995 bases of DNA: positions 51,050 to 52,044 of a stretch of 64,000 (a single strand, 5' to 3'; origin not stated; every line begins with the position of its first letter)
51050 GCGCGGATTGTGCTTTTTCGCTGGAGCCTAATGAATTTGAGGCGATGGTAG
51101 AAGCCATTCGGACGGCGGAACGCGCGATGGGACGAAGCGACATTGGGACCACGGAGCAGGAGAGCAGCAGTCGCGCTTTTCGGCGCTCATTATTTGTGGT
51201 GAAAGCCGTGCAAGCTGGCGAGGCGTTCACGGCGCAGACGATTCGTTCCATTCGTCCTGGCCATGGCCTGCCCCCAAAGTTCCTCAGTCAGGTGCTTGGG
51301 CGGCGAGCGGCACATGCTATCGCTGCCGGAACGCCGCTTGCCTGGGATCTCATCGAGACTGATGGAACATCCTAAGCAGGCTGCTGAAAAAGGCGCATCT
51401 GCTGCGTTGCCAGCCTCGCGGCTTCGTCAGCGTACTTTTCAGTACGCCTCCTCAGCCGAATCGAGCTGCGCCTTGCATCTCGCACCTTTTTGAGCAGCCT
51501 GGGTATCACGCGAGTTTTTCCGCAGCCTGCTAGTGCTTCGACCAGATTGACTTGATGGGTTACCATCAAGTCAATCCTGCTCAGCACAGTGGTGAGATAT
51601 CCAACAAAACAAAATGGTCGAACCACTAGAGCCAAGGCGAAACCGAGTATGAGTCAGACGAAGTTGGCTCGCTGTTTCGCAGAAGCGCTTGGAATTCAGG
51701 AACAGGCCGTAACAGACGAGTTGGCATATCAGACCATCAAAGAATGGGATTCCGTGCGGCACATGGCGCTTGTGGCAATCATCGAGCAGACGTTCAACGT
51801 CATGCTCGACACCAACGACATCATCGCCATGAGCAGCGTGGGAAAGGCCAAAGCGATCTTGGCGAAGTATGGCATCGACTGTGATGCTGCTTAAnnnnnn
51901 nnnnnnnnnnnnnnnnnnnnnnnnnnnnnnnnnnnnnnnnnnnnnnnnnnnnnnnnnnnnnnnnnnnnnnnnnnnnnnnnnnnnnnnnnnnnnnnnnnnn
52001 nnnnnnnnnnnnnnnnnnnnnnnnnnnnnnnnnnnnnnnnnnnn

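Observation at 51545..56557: ACP, FabG, AMP-ligase, LuxE, LuxC acyl-activation/reduction module embedded in a nonulosonic acid cluster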

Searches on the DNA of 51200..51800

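Call 44: search_rna_families(source=window, start=51200, end=51800, threshold=evalue, max_evalue=1)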
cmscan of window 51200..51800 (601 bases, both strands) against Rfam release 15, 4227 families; matches with E-value up to 1: 1.
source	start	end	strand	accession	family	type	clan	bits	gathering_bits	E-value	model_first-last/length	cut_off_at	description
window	51534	51587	+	RF04036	mir-2076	Gene; miRNA;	-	19.4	90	0.34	1-68/68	no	mir-2076 microRNA precursor family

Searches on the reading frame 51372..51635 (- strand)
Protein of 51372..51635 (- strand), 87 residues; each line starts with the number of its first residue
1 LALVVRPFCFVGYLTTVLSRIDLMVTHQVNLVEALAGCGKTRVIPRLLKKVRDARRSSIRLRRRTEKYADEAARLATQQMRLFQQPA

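Call 79: search_protein_families(library=pfam, proteins=[window:51372-51635:-], max_evalue=1)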
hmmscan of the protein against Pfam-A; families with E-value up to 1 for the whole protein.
window:51372-51635:- (87 aa): 4 families
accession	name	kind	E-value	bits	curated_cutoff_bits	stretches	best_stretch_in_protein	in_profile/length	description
PF01443.25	Viral_helicase1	-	0.00036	20.9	21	1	31-79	2-51/228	Viral superfamily 1 RNA helicase core domain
PF13245.12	AAA_19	-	0.011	16.3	25.1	1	23-67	7-52/134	AAA domain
PF00580.27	UvrD-helicase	-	0.03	14.4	23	1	26-46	12-32/271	UvrD/REP helicase N-terminal domain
PF13604.12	AAA_30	-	0.076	13.2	27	1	26-69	17-59/191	AAA domain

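Call 84: search_dna_similar(query=window:51372-51635:-, collection=plasmids, mode=protein, max_evalue=0.01, max_rows=8)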
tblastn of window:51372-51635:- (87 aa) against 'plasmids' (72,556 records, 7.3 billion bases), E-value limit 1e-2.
No match.

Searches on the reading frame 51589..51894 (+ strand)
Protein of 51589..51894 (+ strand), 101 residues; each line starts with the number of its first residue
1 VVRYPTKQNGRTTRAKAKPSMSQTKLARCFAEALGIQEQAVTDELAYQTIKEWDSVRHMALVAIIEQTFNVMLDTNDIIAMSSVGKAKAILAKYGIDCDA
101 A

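Call 3: search_protein_families(library=pfam, proteins=[window:51589-51894:+], max_evalue=0.01)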
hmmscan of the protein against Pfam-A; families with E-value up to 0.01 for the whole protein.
window:51589-51894:+ (101 aa): 1 family
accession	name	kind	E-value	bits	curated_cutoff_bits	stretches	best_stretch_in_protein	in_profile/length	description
PF00550.31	PP-binding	-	0.00045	20.9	20.8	1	25-85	2-61/67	Phosphopantetheine attachment site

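Call 5: search_protein_families(library=ncbifam, proteins=[window:51589-51894:+], max_evalue=0.001)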
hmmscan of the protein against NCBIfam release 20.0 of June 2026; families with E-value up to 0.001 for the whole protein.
window:51589-51894:+ (101 aa): 2 families
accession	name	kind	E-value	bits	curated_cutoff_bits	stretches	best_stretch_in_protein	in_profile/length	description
NF002150.0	PRK00982.1-4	subfamily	2e-05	24.7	66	1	25-87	9-71/80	acyl carrier protein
NF002148.0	PRK00982.1-2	subfamily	0.00086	19.1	71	0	24-88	7-71/79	acyl carrier protein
